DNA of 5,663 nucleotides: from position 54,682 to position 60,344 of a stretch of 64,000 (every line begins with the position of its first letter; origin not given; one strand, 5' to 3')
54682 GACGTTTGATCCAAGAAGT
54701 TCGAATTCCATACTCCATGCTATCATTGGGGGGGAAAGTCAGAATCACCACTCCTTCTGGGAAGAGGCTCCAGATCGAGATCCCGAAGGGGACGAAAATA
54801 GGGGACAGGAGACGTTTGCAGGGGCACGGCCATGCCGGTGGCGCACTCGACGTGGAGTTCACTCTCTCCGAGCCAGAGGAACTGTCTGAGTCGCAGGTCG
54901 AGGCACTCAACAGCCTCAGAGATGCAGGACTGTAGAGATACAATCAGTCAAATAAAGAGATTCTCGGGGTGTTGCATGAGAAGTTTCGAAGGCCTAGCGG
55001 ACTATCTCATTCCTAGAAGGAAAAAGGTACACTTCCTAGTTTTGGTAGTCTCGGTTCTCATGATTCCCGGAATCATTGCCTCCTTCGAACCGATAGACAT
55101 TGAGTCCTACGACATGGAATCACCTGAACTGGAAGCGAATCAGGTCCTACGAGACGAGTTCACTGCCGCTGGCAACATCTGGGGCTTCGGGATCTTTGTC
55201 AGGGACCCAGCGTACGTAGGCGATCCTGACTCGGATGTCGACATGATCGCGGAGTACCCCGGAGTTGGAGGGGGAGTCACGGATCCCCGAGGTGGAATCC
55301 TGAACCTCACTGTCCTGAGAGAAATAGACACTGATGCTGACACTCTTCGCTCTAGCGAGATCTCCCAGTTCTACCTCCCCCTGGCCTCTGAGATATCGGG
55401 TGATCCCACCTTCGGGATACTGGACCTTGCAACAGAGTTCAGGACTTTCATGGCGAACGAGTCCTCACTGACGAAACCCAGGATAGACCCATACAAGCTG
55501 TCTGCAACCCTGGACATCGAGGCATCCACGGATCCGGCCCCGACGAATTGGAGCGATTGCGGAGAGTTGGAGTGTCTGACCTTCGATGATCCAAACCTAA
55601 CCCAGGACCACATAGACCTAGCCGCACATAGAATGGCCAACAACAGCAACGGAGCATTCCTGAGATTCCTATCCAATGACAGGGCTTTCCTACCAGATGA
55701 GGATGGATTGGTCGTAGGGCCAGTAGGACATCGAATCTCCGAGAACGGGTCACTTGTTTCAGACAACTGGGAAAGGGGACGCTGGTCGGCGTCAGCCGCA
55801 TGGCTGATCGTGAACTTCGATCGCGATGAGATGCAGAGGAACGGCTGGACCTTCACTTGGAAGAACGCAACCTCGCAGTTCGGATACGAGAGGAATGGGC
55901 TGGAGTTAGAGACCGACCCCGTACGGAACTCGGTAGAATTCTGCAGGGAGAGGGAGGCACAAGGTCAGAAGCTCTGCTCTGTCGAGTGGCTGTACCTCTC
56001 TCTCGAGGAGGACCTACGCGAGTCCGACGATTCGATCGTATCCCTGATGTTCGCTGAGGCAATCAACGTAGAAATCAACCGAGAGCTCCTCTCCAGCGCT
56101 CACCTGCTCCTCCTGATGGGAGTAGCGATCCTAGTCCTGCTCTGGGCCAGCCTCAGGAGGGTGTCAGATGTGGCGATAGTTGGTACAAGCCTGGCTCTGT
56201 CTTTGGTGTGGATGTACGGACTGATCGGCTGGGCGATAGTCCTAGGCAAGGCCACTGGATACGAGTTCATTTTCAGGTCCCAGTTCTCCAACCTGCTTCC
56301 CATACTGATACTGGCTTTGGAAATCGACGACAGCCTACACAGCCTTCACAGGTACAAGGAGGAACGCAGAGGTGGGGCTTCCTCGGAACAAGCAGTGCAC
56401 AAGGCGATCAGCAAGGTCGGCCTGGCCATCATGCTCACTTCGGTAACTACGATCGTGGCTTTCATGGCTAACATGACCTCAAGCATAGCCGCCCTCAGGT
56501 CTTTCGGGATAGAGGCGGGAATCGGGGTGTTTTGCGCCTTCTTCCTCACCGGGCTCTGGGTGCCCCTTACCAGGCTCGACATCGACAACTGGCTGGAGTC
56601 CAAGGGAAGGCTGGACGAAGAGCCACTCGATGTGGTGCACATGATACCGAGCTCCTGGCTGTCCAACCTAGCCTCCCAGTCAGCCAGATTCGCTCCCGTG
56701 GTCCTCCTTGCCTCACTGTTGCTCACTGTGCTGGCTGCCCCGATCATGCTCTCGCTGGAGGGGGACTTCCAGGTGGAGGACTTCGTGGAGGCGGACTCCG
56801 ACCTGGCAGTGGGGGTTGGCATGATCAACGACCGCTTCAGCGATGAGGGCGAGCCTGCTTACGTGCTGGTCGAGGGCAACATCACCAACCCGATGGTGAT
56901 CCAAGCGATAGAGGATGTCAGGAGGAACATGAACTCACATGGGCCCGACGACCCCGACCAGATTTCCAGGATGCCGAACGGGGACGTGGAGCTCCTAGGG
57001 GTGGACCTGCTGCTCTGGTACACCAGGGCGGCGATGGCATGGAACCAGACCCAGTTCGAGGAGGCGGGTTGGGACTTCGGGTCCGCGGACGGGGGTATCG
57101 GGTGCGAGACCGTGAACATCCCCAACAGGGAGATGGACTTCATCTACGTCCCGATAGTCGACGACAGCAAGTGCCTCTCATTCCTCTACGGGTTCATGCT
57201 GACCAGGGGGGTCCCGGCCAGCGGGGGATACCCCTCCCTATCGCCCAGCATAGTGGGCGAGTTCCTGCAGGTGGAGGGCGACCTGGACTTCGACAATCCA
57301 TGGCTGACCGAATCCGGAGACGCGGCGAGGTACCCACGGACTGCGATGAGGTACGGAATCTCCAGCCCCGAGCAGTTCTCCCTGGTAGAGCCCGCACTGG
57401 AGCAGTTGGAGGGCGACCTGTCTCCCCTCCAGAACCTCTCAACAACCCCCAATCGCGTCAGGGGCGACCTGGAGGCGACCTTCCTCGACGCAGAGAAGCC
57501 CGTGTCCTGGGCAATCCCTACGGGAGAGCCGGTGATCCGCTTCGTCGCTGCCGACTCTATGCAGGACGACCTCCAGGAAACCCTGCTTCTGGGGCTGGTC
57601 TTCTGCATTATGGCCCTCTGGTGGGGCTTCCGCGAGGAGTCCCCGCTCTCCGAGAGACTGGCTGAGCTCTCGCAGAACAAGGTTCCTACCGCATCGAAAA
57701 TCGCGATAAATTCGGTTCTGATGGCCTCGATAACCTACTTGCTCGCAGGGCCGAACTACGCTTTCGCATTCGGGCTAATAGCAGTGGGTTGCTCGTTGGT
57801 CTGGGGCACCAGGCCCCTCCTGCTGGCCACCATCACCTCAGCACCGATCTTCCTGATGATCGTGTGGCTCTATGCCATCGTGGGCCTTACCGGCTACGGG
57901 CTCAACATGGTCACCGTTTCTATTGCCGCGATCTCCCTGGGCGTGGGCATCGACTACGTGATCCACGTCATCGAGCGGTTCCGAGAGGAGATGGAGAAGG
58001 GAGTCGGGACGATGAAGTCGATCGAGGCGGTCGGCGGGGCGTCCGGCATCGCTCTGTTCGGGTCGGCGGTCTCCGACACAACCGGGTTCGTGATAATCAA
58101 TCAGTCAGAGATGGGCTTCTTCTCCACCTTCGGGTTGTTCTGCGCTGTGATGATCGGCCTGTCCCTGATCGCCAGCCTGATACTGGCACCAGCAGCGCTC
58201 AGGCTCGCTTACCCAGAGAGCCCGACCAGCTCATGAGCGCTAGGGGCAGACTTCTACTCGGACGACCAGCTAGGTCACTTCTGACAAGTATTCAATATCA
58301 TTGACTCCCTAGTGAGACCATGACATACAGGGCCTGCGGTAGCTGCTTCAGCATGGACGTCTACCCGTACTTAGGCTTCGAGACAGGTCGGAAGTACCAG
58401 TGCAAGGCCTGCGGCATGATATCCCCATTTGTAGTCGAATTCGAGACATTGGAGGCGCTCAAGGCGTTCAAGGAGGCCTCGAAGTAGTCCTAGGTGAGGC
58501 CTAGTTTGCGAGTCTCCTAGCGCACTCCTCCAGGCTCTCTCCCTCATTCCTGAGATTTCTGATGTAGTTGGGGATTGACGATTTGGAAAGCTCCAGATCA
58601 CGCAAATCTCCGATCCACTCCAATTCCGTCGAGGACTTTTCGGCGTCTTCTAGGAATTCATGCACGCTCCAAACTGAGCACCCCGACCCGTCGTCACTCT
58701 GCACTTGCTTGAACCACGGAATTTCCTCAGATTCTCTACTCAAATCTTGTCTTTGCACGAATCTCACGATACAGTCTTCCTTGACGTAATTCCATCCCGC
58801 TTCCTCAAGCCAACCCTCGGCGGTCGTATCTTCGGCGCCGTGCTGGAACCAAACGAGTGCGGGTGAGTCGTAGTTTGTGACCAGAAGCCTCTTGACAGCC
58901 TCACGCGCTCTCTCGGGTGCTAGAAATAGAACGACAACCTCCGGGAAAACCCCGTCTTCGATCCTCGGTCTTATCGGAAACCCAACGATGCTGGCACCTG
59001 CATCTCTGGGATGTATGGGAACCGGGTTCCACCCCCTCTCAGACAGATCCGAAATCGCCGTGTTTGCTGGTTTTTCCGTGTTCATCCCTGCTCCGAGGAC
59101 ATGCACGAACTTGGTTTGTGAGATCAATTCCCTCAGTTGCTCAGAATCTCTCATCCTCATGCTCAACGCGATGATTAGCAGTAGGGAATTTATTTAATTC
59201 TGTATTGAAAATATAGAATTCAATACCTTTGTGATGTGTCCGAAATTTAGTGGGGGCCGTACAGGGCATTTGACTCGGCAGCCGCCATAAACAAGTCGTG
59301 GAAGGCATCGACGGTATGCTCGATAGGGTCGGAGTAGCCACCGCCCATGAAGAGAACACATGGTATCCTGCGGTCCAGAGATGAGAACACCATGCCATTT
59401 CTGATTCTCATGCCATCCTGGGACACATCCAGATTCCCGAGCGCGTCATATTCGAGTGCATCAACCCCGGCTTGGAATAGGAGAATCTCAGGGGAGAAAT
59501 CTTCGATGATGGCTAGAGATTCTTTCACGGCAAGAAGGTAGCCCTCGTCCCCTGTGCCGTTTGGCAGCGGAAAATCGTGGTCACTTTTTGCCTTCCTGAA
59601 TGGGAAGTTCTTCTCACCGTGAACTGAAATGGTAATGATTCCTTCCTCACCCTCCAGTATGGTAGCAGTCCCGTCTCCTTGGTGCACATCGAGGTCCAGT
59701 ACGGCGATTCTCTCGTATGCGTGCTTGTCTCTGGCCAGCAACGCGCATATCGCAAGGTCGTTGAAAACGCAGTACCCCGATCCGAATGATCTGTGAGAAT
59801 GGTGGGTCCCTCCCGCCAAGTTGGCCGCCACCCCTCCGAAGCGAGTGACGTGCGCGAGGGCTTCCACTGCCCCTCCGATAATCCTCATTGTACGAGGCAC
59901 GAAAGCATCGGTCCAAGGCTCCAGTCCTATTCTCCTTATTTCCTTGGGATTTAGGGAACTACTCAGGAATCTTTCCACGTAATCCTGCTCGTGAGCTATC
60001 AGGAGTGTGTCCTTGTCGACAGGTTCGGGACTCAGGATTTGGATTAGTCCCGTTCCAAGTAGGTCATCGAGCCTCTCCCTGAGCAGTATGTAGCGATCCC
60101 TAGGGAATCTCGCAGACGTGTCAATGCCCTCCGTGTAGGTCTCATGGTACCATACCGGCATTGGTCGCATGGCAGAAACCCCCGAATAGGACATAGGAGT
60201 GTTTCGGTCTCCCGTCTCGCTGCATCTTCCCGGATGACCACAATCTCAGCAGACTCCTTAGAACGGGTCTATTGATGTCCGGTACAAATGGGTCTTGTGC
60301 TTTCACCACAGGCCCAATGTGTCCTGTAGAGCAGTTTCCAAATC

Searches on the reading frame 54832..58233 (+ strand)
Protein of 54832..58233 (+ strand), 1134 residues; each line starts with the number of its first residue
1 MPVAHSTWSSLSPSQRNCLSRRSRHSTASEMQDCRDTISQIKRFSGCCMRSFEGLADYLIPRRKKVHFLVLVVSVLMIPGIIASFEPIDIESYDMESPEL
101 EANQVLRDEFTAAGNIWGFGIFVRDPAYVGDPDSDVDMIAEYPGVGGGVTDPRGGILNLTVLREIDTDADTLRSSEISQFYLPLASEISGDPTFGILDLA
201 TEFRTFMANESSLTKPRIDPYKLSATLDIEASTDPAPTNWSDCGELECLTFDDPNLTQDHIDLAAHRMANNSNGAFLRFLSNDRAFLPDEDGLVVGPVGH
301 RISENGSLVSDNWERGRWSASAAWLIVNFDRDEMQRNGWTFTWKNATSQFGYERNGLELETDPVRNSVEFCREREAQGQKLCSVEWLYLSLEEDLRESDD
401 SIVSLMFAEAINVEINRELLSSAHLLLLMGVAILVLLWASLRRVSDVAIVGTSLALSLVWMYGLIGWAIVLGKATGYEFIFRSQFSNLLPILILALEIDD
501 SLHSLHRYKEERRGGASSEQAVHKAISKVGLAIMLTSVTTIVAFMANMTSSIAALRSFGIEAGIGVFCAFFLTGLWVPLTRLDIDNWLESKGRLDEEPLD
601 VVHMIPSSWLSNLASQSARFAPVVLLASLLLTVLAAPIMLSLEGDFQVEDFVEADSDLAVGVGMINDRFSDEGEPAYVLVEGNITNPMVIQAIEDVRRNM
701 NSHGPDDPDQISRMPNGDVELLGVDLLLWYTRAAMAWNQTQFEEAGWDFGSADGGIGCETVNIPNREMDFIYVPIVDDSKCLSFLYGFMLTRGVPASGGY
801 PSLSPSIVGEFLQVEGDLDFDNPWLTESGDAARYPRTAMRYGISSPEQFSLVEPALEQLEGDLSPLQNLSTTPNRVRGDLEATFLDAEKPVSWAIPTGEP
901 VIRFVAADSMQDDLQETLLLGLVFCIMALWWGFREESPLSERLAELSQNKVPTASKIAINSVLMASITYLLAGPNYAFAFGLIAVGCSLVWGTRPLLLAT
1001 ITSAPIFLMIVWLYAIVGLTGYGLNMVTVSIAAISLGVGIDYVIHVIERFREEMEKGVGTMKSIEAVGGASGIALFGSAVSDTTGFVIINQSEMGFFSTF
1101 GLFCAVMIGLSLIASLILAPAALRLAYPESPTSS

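Call 12: search_protein_families(library=pfam, proteins=[window:54832-58233:+], max_evalue=0.00001)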
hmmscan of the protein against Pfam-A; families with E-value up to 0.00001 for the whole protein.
window:54832-58233:+ (1134 aa): 3 families
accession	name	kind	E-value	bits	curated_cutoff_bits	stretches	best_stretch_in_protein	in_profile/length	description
PF03176.21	MMPL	-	5.4e-15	55.6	20.5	2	419-572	141-290/333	MMPL family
PF12349.14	Sterol-sensing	-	8.9e-12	45.6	22.3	1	483-574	36-126/153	Sterol-sensing domain of SREBP cleavage-activation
PF02460.24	Patched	-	2.3e-10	40.9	23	1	480-572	51-145/156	Patched SSD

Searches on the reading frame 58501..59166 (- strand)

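Call 92: search_protein_families(library=pfam, proteins=[window:58501-59166:-], max_evalue=0.0001)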
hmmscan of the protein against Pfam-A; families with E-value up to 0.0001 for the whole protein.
window:58501-59166:- (221 aa): 1 family
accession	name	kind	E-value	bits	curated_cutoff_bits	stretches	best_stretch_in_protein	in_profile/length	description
PF13380.12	CoA_binding_2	-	2.8e-16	60.4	22.8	1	21-134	3-112/116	CoA binding domain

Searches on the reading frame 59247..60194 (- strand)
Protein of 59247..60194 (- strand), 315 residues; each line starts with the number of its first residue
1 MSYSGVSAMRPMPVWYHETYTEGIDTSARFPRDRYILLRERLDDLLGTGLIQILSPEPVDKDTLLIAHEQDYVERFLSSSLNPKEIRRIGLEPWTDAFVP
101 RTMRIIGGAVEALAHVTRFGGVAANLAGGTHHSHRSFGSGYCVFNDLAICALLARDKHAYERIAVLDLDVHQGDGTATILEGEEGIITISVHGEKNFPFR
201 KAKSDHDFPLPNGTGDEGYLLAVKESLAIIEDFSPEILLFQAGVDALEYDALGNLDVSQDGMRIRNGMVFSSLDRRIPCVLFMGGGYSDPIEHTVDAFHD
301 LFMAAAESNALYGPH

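Call 92: search_protein_families(library=pfam, proteins=[window:59247-60194:-], max_evalue=0.0001)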
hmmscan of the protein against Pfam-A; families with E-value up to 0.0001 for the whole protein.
window:59247-60194:- (315 aa): 1 family
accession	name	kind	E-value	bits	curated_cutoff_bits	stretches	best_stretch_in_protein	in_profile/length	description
PF00850.24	Hist_deacetyl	-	2.6e-51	175.2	27.9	1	34-289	7-284/298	Histone deacetylase domain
